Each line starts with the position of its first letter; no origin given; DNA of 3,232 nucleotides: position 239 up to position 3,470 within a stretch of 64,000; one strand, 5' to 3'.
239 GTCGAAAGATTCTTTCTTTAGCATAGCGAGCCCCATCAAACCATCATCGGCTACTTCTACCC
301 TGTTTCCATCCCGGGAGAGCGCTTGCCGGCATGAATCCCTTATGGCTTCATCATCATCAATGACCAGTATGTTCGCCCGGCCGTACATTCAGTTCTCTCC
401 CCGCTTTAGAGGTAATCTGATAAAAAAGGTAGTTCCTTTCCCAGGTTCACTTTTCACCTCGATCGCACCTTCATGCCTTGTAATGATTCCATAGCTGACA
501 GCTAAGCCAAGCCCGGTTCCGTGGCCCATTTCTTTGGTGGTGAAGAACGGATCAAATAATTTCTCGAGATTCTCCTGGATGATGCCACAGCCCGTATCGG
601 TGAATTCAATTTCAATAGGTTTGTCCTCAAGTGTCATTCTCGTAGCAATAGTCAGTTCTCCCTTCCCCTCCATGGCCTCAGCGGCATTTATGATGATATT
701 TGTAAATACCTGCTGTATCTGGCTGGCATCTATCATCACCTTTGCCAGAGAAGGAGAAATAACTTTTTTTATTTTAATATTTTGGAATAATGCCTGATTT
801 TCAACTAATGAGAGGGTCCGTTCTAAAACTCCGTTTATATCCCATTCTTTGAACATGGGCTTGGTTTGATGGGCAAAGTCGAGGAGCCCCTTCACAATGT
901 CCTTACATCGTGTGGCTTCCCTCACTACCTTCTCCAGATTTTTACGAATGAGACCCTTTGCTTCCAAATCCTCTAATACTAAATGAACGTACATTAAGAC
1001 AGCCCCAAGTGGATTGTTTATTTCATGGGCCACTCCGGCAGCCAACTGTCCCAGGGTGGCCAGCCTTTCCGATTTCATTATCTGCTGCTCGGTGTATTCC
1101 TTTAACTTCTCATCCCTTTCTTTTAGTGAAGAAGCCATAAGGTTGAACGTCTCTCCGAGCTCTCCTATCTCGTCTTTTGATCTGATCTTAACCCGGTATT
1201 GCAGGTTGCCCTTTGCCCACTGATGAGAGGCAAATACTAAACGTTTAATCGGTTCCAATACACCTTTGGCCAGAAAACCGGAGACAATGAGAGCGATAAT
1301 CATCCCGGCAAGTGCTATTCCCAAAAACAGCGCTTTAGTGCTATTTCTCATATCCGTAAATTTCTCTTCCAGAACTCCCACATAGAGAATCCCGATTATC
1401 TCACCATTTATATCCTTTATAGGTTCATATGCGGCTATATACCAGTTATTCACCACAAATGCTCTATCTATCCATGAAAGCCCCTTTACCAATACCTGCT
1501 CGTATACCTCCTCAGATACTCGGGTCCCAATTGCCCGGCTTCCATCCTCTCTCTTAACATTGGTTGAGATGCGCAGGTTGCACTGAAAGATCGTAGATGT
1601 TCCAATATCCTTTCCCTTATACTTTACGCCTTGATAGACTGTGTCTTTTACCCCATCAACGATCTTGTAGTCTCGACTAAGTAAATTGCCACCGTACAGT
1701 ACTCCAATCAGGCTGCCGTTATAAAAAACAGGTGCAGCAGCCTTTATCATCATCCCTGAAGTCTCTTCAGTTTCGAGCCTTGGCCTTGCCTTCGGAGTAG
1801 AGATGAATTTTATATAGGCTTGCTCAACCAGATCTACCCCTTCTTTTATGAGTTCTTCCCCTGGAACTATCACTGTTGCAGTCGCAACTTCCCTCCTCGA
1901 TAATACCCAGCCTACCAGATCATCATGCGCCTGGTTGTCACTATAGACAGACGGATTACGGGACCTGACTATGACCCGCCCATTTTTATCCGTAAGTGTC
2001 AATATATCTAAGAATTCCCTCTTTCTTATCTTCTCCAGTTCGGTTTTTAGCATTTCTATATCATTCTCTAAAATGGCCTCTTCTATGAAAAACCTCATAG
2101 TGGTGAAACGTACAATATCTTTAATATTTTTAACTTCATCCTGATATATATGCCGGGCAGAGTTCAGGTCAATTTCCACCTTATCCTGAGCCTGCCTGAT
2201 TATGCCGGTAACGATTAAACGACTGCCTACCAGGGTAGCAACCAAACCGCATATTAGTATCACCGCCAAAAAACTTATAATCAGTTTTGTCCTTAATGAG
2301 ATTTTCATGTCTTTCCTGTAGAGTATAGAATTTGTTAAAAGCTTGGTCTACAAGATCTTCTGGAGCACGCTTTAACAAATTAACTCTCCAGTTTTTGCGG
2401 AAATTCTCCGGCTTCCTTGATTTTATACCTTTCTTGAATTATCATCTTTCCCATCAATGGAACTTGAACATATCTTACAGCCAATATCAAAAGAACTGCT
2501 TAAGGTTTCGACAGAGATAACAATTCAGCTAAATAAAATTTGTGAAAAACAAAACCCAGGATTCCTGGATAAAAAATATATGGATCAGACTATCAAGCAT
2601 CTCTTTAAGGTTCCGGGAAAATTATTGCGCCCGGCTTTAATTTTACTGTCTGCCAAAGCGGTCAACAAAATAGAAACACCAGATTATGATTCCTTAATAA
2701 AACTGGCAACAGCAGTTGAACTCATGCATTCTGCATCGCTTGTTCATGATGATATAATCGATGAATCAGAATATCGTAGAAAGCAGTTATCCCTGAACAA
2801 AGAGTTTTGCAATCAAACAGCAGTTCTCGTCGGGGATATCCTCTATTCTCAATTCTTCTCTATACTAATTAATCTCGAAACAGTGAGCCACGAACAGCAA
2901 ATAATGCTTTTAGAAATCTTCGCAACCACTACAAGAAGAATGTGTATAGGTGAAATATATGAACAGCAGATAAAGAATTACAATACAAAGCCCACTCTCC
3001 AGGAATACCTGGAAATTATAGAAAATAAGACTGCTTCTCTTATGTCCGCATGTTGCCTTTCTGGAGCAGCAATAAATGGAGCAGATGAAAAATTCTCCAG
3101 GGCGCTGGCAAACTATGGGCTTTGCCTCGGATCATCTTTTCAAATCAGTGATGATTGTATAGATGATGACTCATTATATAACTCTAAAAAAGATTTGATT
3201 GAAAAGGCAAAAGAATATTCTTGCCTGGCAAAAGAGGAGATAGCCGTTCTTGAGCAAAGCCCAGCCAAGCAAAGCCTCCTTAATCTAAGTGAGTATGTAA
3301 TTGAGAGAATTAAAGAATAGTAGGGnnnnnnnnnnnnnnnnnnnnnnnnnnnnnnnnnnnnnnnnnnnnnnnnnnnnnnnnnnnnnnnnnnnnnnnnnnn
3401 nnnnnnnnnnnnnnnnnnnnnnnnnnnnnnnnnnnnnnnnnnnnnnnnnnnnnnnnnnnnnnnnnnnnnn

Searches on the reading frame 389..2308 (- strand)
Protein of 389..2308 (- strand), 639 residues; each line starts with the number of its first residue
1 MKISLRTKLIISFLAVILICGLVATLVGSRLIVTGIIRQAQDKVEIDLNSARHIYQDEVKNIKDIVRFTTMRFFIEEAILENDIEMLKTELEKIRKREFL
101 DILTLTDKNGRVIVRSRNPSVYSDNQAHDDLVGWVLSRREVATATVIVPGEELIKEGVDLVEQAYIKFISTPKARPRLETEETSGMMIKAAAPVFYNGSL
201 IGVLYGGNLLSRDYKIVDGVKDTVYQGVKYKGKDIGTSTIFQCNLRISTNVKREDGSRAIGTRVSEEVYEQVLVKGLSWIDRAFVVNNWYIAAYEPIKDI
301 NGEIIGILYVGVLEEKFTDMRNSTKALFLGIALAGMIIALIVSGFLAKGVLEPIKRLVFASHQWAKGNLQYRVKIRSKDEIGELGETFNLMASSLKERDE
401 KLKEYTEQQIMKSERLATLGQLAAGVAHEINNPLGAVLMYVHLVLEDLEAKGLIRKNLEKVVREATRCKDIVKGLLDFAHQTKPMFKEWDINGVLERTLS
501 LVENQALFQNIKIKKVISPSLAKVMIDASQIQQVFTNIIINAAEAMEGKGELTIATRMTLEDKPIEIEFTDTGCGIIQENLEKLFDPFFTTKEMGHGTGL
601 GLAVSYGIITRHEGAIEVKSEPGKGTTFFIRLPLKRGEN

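Call 27: search_protein_families(library=pfam, proteins=[window:389-2308:-], max_evalue=0.0001)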
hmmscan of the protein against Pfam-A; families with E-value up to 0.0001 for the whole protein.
window:389-2308:- (639 aa): 7 families
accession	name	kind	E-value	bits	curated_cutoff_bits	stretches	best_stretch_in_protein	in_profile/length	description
PF17202.10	sCache_3_3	-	9e-33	113.3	28.8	1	210-323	3-106/107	Single cache domain 3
PF02518.31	HATPase_c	-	5.2e-25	88.5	26.4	1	527-635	2-110/111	Histidine kinase-, DNA gyrase B-, and HSP90-like ATPase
PF17201.10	Cache_3-Cache_2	-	7.8e-25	88.2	27.7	1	206-319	74-189/299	Cache 3/Cache 2 fusion domain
PF00512.31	HisKA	-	6.5e-13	49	26.9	1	419-480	2-62/66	His Kinase A (phospho-acceptor) domain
PF00672.30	HAMP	-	5.8e-11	43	25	1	345-396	1-52/53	HAMP domain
PF17203.10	sCache_3_2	-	1.7e-09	38.4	28.4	1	246-320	64-134/140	Single cache domain 3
PF14827.12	dCache_3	-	2.3e-06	27.8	25.7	1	38-308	2-229/239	Double sensory domain of two-component sensor kinase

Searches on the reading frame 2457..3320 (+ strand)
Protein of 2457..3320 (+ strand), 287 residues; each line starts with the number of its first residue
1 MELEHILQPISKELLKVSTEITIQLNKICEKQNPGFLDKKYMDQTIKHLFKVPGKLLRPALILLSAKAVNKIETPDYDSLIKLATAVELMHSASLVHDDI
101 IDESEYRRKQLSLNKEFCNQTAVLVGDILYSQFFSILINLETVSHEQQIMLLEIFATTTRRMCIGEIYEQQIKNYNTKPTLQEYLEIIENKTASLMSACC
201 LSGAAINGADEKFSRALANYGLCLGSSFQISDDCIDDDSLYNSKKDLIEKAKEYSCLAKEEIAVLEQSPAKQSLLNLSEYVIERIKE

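Call 27: search_protein_families(library=pfam, proteins=[window:2457-3320:+], max_evalue=0.0001)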
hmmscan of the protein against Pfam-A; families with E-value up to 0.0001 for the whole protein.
window:2457-3320:+ (287 aa): 1 family
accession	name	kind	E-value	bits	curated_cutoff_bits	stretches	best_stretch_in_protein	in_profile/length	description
PF00348.22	polyprenyl_synt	-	4.7e-52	177.1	27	1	40-236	2-190/251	Polyprenyl synthetase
